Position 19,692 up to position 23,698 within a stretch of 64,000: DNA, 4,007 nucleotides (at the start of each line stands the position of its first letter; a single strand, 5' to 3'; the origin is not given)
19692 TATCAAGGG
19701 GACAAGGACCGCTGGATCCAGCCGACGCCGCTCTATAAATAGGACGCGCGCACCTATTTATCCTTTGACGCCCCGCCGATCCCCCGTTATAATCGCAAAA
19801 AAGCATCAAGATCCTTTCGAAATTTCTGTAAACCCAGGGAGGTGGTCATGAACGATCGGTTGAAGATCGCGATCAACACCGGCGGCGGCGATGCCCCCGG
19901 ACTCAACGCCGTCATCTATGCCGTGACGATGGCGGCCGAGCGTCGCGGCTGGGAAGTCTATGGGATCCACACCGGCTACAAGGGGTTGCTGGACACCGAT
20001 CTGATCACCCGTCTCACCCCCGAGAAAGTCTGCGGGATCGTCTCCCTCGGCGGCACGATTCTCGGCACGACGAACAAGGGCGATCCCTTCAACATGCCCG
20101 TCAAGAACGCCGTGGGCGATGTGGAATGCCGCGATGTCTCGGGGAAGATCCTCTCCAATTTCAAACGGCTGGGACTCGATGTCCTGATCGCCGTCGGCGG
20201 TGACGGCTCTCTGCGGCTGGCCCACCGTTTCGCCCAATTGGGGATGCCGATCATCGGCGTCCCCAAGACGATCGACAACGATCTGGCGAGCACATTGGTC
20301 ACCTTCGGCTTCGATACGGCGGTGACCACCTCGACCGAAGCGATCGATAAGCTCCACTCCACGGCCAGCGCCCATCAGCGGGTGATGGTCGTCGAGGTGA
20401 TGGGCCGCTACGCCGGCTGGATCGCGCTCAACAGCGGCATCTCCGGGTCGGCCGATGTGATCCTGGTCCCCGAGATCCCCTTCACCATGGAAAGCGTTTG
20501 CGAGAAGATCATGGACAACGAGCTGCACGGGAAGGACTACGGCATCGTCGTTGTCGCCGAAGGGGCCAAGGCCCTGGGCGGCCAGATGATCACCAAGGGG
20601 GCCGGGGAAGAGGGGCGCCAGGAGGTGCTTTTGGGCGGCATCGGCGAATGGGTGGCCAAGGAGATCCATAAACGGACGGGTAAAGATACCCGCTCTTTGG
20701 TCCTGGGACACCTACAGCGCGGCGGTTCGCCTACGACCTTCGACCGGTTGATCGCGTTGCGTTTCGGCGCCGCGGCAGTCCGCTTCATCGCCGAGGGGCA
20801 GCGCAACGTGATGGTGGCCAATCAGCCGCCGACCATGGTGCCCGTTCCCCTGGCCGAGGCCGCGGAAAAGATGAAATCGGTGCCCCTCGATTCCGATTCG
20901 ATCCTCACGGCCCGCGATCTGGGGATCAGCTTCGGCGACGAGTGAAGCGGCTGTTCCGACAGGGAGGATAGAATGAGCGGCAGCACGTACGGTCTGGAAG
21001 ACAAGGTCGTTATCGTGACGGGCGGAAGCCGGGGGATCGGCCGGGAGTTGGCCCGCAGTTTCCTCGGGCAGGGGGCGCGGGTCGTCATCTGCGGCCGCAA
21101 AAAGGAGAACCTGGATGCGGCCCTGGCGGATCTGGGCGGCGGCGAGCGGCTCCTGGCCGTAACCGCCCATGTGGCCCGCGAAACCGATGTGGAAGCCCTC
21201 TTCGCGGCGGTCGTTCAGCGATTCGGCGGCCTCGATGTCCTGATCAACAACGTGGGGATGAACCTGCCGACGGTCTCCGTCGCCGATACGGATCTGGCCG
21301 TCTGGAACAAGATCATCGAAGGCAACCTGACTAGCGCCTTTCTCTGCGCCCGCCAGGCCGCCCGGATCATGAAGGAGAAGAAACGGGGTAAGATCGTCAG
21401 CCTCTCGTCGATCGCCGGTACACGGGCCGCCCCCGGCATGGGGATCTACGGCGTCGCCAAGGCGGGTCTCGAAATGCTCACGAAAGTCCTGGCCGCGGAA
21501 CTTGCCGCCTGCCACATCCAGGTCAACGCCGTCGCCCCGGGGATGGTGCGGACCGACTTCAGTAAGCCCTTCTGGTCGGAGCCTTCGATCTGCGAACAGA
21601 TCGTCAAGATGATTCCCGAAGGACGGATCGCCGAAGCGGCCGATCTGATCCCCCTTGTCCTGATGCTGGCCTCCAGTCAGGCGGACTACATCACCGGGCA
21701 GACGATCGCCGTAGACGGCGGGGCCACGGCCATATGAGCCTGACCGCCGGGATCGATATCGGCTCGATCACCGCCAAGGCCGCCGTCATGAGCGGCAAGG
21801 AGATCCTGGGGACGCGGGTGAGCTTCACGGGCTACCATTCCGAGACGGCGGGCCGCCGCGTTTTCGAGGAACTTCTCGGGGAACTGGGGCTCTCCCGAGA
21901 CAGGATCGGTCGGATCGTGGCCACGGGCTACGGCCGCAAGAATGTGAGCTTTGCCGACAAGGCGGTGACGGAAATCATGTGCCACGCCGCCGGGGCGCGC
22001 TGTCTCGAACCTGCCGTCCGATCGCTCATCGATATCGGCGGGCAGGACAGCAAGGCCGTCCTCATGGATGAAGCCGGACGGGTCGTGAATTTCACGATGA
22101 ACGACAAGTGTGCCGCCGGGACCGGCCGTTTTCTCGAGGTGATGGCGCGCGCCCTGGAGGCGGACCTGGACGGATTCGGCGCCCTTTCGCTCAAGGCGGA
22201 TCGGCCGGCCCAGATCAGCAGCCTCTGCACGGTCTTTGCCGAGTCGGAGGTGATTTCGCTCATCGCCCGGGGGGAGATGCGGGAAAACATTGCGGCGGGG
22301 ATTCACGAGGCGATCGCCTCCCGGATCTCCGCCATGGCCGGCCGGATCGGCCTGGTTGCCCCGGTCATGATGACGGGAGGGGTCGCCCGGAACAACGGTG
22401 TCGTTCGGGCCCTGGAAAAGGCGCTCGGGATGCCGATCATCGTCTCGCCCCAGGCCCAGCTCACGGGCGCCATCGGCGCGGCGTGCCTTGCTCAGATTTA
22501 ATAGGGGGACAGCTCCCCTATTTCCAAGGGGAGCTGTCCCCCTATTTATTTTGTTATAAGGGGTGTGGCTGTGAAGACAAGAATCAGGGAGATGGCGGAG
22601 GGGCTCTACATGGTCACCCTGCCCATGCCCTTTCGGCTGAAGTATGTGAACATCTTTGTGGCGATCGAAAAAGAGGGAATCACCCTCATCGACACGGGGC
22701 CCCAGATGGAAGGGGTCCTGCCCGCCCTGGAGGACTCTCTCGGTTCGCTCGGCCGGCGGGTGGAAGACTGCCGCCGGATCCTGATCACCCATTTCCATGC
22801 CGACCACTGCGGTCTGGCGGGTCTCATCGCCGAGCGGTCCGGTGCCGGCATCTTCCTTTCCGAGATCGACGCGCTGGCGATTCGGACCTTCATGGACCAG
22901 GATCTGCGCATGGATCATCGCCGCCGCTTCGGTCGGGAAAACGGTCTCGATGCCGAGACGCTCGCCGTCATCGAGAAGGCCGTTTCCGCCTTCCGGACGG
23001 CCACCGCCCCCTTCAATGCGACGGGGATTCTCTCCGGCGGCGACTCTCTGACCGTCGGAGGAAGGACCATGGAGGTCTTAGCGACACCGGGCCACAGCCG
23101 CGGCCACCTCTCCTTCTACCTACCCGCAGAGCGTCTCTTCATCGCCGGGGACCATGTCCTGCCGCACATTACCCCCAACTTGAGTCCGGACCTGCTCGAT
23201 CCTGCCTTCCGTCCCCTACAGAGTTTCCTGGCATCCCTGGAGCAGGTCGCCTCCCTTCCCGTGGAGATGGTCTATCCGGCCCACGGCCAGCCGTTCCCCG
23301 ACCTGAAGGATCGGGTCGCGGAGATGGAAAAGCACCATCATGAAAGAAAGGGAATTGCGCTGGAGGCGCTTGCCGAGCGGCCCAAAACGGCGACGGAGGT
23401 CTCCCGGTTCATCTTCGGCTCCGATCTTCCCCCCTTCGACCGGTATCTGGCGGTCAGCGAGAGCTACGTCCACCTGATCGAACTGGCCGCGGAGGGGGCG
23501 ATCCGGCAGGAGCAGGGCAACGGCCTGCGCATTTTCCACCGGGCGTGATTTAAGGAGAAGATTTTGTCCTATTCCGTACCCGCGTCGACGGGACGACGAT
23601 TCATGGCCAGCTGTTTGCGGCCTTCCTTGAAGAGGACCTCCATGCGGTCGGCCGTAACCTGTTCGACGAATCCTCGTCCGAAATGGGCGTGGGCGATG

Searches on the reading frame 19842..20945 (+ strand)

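Call 10: search_protein_families(library=pfam, proteins=[window:19842-20945:+], max_evalue=0.001)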
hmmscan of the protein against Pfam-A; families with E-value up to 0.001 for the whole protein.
window:19842-20945:+ (367 aa): 2 families
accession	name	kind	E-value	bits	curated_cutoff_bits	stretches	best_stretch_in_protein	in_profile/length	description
PF00365.25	PFK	-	5e-102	341.4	30.9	1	8-316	1-277/277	Phosphofructokinase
PF01513.26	NAD_kinase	-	0.00029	21.6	25.5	1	105-141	66-103/130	ATP-NAD kinase N-terminal domain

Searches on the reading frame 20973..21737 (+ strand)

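Call 10: search_protein_families(library=pfam, proteins=[window:20973-21737:+], max_evalue=0.001)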
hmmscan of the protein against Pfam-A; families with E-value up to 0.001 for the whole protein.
window:20973-21737:+ (254 aa): 4 families
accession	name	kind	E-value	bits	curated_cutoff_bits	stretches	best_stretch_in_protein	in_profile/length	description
PF13561.12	adh_short_C2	-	8.1e-63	212.6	27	1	20-252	6-236/236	Enoyl-(Acyl carrier protein) reductase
PF00106.31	adh_short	-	2.4e-55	187.5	26.6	1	11-201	1-191/195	short chain dehydrogenase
PF08659.16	KR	-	2.3e-09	37.9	22.6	1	13-185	3-176/180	KR domain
PF23441.1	SDR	-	2.4e-05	24.3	27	1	9-198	6-200/258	SDR-like rossmann domain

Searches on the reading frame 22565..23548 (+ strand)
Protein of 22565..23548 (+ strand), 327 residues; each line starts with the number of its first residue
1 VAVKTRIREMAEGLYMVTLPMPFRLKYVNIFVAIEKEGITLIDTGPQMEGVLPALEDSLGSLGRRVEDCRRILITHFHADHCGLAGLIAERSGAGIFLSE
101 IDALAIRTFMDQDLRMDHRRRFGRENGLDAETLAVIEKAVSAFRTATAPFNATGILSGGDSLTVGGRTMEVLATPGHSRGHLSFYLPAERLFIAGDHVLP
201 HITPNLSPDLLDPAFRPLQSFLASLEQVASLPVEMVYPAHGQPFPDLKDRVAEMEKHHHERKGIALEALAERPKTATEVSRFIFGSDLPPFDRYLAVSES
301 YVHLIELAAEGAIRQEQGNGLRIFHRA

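Call 11: search_protein_families(library=pfam, proteins=[window:22565-23548:+], max_evalue=0.001)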
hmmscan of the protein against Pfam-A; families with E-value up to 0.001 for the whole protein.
window:22565-23548:+ (327 aa): 3 families
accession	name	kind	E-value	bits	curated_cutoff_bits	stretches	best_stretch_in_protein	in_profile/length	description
PF00753.33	Lactamase_B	-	3.3e-29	102.7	22.7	1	27-240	5-196/196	Metallo-beta-lactamase superfamily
PF12706.13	Lactamase_B_2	-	0.00016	21.8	27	1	41-91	4-54/200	Beta-lactamase superfamily domain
PF21221.3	B_lactamase-like_C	-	0.00017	21.7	27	1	268-312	1-45/46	Metallo-beta-lactamase-like, C-terminal domain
